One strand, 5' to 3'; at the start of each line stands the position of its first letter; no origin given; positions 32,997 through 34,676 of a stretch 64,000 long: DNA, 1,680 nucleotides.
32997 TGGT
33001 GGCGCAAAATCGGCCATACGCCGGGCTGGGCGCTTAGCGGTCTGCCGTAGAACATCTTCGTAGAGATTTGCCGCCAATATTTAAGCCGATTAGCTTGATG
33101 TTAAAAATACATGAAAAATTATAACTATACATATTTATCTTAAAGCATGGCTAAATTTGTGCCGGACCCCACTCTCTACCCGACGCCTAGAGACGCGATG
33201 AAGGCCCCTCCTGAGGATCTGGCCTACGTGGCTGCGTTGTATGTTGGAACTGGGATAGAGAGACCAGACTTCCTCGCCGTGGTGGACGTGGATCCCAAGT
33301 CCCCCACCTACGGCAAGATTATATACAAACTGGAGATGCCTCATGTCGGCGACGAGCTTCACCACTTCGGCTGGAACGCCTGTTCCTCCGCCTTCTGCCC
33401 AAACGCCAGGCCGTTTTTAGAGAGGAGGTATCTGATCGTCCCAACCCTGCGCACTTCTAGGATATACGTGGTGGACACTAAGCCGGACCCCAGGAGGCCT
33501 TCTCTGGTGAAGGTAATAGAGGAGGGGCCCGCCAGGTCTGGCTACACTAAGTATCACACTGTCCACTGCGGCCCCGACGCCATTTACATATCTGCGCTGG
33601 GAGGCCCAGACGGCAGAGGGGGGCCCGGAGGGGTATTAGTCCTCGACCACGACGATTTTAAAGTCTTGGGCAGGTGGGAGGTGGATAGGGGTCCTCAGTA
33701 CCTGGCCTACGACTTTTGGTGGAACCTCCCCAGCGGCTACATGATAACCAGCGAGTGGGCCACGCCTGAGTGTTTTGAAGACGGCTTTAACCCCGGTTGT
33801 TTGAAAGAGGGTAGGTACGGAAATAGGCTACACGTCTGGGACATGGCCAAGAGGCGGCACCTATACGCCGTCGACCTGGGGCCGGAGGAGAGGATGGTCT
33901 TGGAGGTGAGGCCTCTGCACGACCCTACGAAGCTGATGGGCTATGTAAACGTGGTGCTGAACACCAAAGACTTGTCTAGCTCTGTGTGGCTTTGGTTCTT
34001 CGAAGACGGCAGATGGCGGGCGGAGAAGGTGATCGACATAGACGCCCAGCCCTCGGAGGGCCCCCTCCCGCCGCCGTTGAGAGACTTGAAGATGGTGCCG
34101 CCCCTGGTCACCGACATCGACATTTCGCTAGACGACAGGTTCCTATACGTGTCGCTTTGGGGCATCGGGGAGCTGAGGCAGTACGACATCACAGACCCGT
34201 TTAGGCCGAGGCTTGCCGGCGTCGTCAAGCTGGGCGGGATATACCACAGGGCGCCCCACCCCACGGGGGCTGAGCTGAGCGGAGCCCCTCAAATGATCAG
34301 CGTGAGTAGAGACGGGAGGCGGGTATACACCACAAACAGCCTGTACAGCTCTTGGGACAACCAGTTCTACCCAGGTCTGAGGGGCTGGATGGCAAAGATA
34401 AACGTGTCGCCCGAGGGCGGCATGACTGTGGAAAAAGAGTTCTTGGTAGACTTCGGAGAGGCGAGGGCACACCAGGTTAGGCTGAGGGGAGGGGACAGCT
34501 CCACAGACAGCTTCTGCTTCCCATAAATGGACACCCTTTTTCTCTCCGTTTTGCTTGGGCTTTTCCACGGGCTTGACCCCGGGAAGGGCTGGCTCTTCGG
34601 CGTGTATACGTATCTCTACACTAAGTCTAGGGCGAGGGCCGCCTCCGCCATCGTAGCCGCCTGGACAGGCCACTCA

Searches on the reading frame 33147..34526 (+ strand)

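Call 48: search_protein_families(library=pfam, proteins=[window:33147-34526:+], max_evalue=0.0001)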
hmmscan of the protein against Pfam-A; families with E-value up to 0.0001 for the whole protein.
window:33147-34526:+ (459 aa): 1 family
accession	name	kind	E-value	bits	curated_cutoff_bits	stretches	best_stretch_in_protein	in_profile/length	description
PF05694.17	SBP56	-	2.1e-193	643.7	34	1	6-457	3-453/453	56kDa selenium binding protein (SBP56)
